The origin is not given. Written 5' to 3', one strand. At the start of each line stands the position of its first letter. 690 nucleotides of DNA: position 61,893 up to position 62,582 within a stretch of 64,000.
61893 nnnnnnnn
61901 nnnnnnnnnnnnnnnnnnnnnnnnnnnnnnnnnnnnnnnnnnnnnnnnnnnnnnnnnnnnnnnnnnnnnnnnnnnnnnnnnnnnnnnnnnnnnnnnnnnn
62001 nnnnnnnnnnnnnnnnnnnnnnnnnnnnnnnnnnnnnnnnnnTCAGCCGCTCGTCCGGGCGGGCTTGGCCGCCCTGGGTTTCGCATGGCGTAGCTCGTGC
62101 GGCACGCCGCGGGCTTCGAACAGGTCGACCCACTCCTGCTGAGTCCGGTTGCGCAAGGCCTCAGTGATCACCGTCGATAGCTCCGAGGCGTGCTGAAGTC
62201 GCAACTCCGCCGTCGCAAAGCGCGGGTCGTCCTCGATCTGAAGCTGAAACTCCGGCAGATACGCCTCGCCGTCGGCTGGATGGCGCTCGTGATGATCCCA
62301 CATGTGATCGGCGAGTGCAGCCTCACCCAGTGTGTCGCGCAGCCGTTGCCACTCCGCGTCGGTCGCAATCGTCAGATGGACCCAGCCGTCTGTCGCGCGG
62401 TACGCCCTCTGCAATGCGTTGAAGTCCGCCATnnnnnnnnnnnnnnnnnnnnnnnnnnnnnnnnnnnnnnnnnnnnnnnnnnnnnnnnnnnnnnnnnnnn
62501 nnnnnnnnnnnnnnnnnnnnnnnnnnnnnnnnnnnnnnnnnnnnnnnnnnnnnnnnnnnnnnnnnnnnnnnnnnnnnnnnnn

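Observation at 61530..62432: Panacea (DUF4065) domain gene with an uncharacterised 129-aa upstream partner: candidate toxin-antitoxin or defence pair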

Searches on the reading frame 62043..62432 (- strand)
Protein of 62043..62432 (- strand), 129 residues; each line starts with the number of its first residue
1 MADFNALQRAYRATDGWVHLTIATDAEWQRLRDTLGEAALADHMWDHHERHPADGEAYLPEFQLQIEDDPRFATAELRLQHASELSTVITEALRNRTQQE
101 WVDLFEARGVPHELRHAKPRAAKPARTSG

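Call 3: search_protein_families(library=pfam, proteins=[window:62043-62432:-], max_evalue=1)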
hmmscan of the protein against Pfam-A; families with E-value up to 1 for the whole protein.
window:62043-62432:- (129 aa): 2 families
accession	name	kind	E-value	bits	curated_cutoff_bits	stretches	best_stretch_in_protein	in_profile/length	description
PF02515.22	CoA_transf_3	-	7.4e-14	52.1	23.3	2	66-112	262-308/366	CoA-transferase family III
PF09603.15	Fib_succ_major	-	0.22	12.2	33.9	1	21-48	71-100/187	Fibrobacter succinogenes major domain (Fib_succ_major)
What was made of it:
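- Checked: The 129-aa protein hits PF02515 CoA_transf_3 at E 7.4e-14 (52.1 bits; cut-off 23.3) (call 3).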

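Call 4: search_protein_families(library=ncbifam, proteins=[window:62043-62432:-], max_evalue=1)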
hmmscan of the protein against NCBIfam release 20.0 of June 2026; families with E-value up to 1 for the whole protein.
window:62043-62432:- (129 aa): 5 families
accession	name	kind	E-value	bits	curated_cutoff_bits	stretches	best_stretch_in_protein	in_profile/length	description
NF052585.1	SucGlutTfsCaiB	equivalog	0.00015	20.5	750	1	65-112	275-322/394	succinate--glutarate CoA-transferase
NF008511.0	PRK11430.1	equivalog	0.016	14.4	522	1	66-112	271-317/381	CoA:oxalate CoA-transferase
TIGR03253.1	oxalate_frc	equivalog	0.058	12.1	504.2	1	66-111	289-334/416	formyl-CoA transferase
NF003809.0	PRK05398.1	subfamily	0.11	11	442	1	66-111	289-334/416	formyl-CoA transferase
NF041294.1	Scnl_mescCoAtase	equivalog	0.18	10.9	700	1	10-51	243-284/381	succinyl-CoA:mesaconate CoA-transferase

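Call 5: search_protein_families(library=padloc, proteins=[window:62043-62432:-], max_evalue=1)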
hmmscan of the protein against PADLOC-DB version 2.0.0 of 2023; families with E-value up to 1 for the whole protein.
window:62043-62432:- (129 aa): 0 families

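Call 7: find_homologous_proteins(query=window:62043-62432:-)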
Query window:62043-62432:- (129 aa): 33 proteins with E <= 0.001 among 62 candidates.
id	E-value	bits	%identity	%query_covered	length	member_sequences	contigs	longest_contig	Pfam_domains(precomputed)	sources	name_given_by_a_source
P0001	5.5e-77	274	96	100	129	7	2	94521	PF02515.23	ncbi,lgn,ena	-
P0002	4.9e-76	271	94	100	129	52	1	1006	PF02515.23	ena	-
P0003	3.1e-66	239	85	100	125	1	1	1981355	PF02515.23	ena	-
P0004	3.2e-65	236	90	89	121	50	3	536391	PF02515.23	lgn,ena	-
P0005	3.4e-63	229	89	89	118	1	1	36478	PF02515.23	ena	-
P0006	1.2e-62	227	88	89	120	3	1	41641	PF02515.23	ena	-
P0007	2.3e-62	226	88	89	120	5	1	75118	PF02515.23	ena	-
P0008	6.0e-62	225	85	89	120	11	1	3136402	PF02515.23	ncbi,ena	-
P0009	5.2e-61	222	86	89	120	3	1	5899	PF02515.23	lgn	-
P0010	2.9e-60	220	84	89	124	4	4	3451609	PF02515.23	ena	-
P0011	6.4e-60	219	84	89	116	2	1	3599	PF02515.23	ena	-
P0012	4.0e-59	216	83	89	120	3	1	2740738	PF02515.23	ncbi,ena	-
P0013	6.2e-59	215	82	91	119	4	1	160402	PF02515.23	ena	-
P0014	3.5e-58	213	82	88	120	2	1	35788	PF02515.23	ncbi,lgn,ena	-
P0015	3.6e-58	213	82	89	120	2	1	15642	PF02515.23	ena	-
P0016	6.2e-58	212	74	100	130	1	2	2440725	PF02515.23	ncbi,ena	-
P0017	7.6e-58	212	78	96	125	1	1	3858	PF02515.23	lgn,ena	-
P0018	2.0e-57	211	82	89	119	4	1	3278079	PF02515.23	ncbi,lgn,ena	-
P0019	2.0e-56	207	80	88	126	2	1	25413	PF02515.23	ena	-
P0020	5.3e-56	206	82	88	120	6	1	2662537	PF02515.23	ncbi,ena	-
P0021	7.6e-55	202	79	89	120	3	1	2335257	PF02515.23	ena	-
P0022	1.0e-54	202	82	86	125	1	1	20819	PF02515.23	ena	-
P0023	2.2e-52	194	75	88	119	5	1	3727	PF02515.23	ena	-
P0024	3.4e-52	194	74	91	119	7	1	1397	PF02515.23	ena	-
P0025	6.1e-43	164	65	85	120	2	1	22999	PF02515.23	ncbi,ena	-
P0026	2.2e-39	152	96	56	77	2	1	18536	PF02515.23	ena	-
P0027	5.7e-39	151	63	85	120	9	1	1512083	PF02515.23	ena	-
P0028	2.1e-38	149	62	83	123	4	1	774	PF02515.23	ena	-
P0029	4.8e-38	148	62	85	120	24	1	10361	PF02515.23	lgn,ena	-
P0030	1.3e-36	143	77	76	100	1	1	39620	PF02515.23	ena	-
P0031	5.2e-32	128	78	57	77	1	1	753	PF02515.23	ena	-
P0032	4.2e-29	119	81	56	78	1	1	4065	PF02515.23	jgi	-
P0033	8.0e-17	79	62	55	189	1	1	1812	PF02515.23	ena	-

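Call 8: find_encoding_contigs(protein=P0016, flank=5000, max_places=3)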
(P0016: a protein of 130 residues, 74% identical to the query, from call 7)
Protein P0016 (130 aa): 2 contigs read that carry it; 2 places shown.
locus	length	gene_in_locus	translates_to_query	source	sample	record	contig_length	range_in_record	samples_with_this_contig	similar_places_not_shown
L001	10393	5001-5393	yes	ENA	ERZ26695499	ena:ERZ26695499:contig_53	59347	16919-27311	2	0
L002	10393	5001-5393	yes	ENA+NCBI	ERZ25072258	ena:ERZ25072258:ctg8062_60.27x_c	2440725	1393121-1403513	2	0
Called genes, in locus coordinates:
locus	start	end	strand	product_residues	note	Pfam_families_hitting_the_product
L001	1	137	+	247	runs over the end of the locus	PF00106:adh_short, PF08659:KR, PF13561:adh_short_C2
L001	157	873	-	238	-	PF00702:Hydrolase, PF13419:HAD_2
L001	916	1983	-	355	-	PF00296:Bac_luciferase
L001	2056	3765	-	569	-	PF01979:Amidohydro_1 (faint), PF07969:Amidohydro_3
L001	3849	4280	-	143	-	PF00107:ADH_zinc_N (weak)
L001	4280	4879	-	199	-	PF08240:ADH_N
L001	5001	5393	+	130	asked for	PF02515:CoA_transf_3 (weak)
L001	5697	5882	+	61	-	-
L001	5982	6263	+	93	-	-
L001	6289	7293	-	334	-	PF02826:2-Hacid_dh_C (weak), PF03446:NAD_binding_2 (weak), PF03807:F420_oxidored (faint), PF07991:KARI_N, PF01450:KARI_C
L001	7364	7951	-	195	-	PF01842:ACT, PF22629:ACT_AHAS_ss, PF13710:ACT_5, PF10369:ALS_ss_C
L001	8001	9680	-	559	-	PF02776:TPP_enzyme_N, PF00205:TPP_enzyme_M, PF02775:TPP_enzyme_C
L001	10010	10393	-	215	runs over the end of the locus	-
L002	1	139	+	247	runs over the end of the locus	PF00106:adh_short, PF08659:KR, PF13561:adh_short_C2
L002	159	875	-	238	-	PF00702:Hydrolase, PF13419:HAD_2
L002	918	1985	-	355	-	PF00296:Bac_luciferase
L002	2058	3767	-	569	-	PF01979:Amidohydro_1 (faint), PF07969:Amidohydro_3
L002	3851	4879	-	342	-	PF08240:ADH_N, PF00107:ADH_zinc_N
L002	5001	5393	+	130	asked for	PF02515:CoA_transf_3 (weak)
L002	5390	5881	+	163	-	PF13274:SocA_Panacea (faint)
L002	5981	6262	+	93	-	-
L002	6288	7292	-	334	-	PF02826:2-Hacid_dh_C (weak), PF03446:NAD_binding_2 (weak), PF03807:F420_oxidored (faint), PF07991:KARI_N, PF01450:KARI_C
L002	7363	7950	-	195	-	PF01842:ACT, PF22629:ACT_AHAS_ss, PF13710:ACT_5, PF10369:ALS_ss_C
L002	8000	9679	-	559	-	PF02776:TPP_enzyme_N, PF00205:TPP_enzyme_M, PF02775:TPP_enzyme_C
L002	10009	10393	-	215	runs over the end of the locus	-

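Call 9: find_encoding_contigs(protein=P0027, flank=5000, max_places=3)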
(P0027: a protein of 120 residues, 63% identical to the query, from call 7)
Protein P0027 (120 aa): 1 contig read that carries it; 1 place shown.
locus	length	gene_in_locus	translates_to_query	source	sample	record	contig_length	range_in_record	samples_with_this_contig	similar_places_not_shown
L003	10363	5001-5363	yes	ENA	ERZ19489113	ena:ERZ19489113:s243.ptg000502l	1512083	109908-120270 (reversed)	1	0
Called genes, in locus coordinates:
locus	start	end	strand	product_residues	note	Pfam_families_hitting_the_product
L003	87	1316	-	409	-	PF14213:DUF4325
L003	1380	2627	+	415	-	PF02515:CoA_transf_3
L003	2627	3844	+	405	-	PF02515:CoA_transf_3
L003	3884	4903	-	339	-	PF08240:ADH_N, PF00107:ADH_zinc_N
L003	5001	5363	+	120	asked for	PF02515:CoA_transf_3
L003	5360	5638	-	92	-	-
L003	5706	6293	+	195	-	PF13274:SocA_Panacea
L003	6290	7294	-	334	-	PF02826:2-Hacid_dh_C (weak), PF07991:KARI_N, PF01450:KARI_C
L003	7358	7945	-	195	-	PF01842:ACT, PF22629:ACT_AHAS_ss, PF13710:ACT_5, PF10369:ALS_ss_C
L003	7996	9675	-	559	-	PF02776:TPP_enzyme_N, PF00205:TPP_enzyme_M, PF02775:TPP_enzyme_C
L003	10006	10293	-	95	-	-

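Call 10: find_encoding_contigs(protein=P0008, flank=5000, max_places=3)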
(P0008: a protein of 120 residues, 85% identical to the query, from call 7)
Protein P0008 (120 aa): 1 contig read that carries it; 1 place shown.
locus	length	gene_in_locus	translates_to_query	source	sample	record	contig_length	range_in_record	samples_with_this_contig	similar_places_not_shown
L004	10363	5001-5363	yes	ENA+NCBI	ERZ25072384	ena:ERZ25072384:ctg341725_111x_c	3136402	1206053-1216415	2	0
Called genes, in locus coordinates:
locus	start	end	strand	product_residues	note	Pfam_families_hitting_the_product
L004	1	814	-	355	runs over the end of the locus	PF00296:Bac_luciferase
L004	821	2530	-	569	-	PF01979:Amidohydro_1 (faint), PF07969:Amidohydro_3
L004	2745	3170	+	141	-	-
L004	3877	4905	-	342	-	PF08240:ADH_N, PF00107:ADH_zinc_N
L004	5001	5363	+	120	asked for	PF02515:CoA_transf_3 (weak)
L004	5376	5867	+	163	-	PF13274:SocA_Panacea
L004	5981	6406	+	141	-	-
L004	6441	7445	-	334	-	PF02826:2-Hacid_dh_C (weak), PF03446:NAD_binding_2 (weak), PF03807:F420_oxidored (weak), PF07991:KARI_N, PF01450:KARI_C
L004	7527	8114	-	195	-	PF01842:ACT, PF22629:ACT_AHAS_ss, PF13710:ACT_5, PF10369:ALS_ss_C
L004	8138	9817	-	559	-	PF02776:TPP_enzyme_N, PF00205:TPP_enzyme_M, PF02775:TPP_enzyme_C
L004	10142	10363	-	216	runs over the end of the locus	-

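Call 13: search_protein_families(library=pfam, proteins=[L002:5981-6262:+, L004:5981-6406:+, L004:2745-3170:+, L003:5360-5638:-, L003:5706-6293:+, L002:5390-5881:+, L001:5697-5882:+], max_evalue=1)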
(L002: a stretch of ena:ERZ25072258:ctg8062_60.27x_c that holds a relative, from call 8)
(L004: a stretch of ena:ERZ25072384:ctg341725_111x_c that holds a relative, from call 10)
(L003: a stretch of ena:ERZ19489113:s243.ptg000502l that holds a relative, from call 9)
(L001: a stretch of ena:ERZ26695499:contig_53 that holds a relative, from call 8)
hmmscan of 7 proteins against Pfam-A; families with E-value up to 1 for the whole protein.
L002:5981-6262:+ (93 aa): 1 family
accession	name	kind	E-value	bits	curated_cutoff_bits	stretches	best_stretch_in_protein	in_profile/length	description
PF14333.11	DUF4389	-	0.02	15.3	25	1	6-52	25-71/76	Domain of unknown function (DUF4389)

L004:5981-6406:+ (141 aa): 2 families
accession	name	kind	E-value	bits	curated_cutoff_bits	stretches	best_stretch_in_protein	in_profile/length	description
PF13975.11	gag-asp_proteas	-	0.021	15.8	28.2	1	46-119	12-90/92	gag-polyprotein putative aspartyl protease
PF13650.11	Asp_protease_2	-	0.023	15.9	24.3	1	45-116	11-88/90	Aspartyl protease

L004:2745-3170:+ (141 aa): 0 families

L003:5360-5638:- (92 aa): 1 family
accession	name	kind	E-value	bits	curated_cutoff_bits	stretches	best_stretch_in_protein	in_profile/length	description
PF24965.1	TRS130_4HB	-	0.095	13.6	25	1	6-44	3-41/98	TRS130-like four helical bundle domain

L003:5706-6293:+ (195 aa): 2 families
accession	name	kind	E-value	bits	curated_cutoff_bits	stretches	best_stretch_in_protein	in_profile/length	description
PF13274.11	SocA_Panacea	-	3.6e-12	47.6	25.7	1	35-143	1-112/113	Antitoxin SocA-like, Panacea domain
PF12337.13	DUF3637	-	0.011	16.4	25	1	81-123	20-64/67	Protein of unknown function (DUF3637)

L002:5390-5881:+ (163 aa): 1 family
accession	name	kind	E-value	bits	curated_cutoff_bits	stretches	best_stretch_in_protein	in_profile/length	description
PF13274.11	SocA_Panacea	-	4.9e-05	24.7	25.7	1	40-146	3-112/113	Antitoxin SocA-like, Panacea domain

L001:5697-5882:+ (61 aa): 0 families
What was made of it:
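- On Panacea / DUF4065 (PF13274) domain proteins: Relatives score up to 47.6 bits (call 13).
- Tried and rejected: They are an unrelated 93-aa ORF and a retropepsin-like protease (call 13).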

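Call 16: search_solved_structures(query=A1, max_evalue=0.01, show_alignments=2)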
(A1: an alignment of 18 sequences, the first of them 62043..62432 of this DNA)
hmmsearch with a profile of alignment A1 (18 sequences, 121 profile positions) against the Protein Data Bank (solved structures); distinct sequences matched with E-value up to 0.01: 2.
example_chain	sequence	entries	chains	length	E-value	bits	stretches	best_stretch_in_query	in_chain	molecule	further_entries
5yiy_A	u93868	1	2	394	5.4e-06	30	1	67-111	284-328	CoA transferase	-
5yit_A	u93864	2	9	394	5.4e-06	30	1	67-111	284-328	CoA transferase III | Uncharacterized protein Rv3272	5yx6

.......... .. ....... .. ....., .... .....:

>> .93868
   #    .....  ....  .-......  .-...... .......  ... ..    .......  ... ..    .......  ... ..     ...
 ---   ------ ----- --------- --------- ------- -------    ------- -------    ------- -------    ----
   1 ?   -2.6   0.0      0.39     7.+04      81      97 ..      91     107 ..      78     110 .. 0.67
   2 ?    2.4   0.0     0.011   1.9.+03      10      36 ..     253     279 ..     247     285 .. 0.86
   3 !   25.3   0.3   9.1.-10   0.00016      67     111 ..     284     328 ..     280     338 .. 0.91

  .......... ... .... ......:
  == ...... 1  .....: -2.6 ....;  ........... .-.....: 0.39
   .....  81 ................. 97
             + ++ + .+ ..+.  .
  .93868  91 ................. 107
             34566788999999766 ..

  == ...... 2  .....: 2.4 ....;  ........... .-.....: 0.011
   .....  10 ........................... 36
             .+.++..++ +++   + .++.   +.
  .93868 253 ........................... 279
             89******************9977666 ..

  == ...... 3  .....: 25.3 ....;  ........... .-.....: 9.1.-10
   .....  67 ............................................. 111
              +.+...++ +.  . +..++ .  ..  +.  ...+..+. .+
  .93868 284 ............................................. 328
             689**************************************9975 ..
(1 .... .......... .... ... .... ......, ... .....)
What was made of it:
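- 62235..62324 (-): Coding region for the ~30-residue His-rich insert (residues 37-66, ....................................), which replaces a ~4-residue linker of ordinary CoA-transferases. The insert is defined by the PDB profile alignment (call 16).
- It corresponds only to residues ~253-328 of a 394-aa enzyme (call 16). Only an internal piece of PF02515 is present (calls 3, 16).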

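Call 25: find_related_loci(query=A4, collection=metagenome_contigs, flank=6000)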
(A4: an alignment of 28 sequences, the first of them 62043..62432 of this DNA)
Query A4 (129 aa) in metagenome_contigs; peptide patterns used: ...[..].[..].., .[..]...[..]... (x = any residue, [..] = any of these).
54 stretches matched a pattern; 1 encode a relative of the query (tblastn E <= 1e-3); 1 distinct loci.
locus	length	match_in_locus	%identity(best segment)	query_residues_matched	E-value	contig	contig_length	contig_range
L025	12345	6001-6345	91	1-115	4e-70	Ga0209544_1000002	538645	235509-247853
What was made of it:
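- Tried and rejected: The metagenome scan with the fragment alignment added only one locus (call 25).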

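Call 29: find_encoding_contigs(protein=P0025, flank=5000, max_places=2)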
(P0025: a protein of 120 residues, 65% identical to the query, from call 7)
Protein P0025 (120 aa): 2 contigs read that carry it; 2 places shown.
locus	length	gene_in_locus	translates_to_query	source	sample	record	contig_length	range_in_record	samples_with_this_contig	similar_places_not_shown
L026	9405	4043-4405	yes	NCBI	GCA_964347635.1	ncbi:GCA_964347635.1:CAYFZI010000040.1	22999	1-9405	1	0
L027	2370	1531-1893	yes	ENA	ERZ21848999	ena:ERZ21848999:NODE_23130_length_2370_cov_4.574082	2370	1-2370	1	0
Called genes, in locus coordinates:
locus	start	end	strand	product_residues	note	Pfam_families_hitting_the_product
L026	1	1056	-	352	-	?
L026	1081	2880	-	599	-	PF07969:Amidohydro_3, PF01979:Amidohydro_1 (faint)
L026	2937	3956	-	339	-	PF08240:ADH_N, PF00107:ADH_zinc_N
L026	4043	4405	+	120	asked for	PF02515:CoA_transf_3 (weak)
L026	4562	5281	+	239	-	PF13274:SocA_Panacea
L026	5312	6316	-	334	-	PF02826:2-Hacid_dh_C (weak), PF07991:KARI_N, PF01450:KARI_C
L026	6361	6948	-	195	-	PF01842:ACT, PF22629:ACT_AHAS_ss, PF13710:ACT_5, PF10369:ALS_ss_C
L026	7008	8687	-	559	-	PF02776:TPP_enzyme_N, PF00205:TPP_enzyme_M, PF02775:TPP_enzyme_C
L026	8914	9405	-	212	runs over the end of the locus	-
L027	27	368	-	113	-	PF07969:Amidohydro_3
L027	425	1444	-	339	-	PF08240:ADH_N, PF00107:ADH_zinc_N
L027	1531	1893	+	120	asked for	PF02515:CoA_transf_3 (weak)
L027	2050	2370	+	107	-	?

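Call 30: find_encoding_contigs(protein=P0029, flank=5000, max_places=2)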
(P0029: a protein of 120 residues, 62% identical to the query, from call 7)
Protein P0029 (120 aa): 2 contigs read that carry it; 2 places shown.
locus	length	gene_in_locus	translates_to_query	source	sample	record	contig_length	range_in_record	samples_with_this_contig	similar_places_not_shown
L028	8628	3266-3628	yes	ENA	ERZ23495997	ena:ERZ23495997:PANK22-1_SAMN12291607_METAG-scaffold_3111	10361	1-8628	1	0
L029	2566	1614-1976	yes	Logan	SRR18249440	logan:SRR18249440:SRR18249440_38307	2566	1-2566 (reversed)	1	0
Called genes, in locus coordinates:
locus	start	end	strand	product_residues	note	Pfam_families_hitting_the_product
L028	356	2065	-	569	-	PF07969:Amidohydro_3, PF01979:Amidohydro_1 (weak)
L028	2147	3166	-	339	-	PF08240:ADH_N, PF16912:Glu_dehyd_C, PF00107:ADH_zinc_N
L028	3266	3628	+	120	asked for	PF02515:CoA_transf_3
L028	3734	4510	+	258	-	PF13274:SocA_Panacea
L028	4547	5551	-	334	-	PF02826:2-Hacid_dh_C (weak), PF07991:KARI_N, PF01450:KARI_C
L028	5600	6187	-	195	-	PF01842:ACT, PF22629:ACT_AHAS_ss, PF13710:ACT_5, PF10369:ALS_ss_C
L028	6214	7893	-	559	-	PF02776:TPP_enzyme_N, PF00205:TPP_enzyme_M, PF02775:TPP_enzyme_C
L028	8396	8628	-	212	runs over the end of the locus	-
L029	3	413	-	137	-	?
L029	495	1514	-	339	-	PF08240:ADH_N, PF16912:Glu_dehyd_C, PF00107:ADH_zinc_N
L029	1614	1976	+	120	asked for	PF02515:CoA_transf_3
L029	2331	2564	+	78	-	?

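Call 33: search_protein_representatives(alignment_id=A4)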
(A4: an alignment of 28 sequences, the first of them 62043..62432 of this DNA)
Query: 28 sequences, 120 profile positions. Proteins with E-value up to 0.001 (for the whole library): 664; up to 1e-10: 9; up to 1e-30: 1. The best 150 are listed.
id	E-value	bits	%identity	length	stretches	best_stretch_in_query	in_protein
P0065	6.6e-53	194.2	-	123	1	2-114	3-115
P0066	1.5e-26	109.2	-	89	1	40-101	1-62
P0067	7.2e-21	90.8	-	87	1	53-118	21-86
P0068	2.9e-18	82.4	-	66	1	58-117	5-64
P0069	3.0e-16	75.9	-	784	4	66-113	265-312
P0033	4.5e-14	68.9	-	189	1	49-118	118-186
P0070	1.3e-11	60.9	-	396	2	67-117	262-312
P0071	6.9e-11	58.6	-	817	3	68-115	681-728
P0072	9.4e-11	58.2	-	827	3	68-113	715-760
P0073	2.4e-10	56.9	-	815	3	69-116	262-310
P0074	3.6e-10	56.3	-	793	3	66-117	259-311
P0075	4.7e-10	55.9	-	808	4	67-113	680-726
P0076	5.1e-10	55.8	-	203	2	68-113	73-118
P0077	6.9e-10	55.4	-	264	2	68-113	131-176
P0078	8.5e-10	55.1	-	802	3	66-116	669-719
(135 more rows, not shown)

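Call 35: predict_structure(alignment_id=A4)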
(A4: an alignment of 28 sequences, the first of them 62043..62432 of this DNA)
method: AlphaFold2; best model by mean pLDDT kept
length: 129 residues; sequences in the alignment: 28
mean_pLDDT: 82.2   pTM: 0.73
mean pLDDT of the five models: 82.2, 81.1, 80.0, 78.7, 64.3
residues with pLDDT >= 90: 70; 70-90: 29; 50-70: 20; < 50: 10
segments of 3 or more residues with pLDDT < 50: 61-65, 118-120
pLDDT, mean of each block of 10 residues (from residue 1): 88 96 95 88 77 62 57 92 94 92 97 75 53
secondary structure, 60 per line:
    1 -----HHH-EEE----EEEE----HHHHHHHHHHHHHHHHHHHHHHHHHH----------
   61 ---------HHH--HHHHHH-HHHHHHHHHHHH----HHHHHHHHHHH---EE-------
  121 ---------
elements in order: E10-12 E17-20 H25-50 H75-80 H82-93 H98-108
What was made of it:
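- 62235..62324 (-): Residues 25-50 are modelled as one long helix (call 35).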

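Call 88: search_protein_families(library=phrogs, proteins=[window:62043-62432:-], max_evalue=0.01)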
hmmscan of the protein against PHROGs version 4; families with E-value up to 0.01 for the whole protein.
window:62043-62432:- (129 aa): 0 families
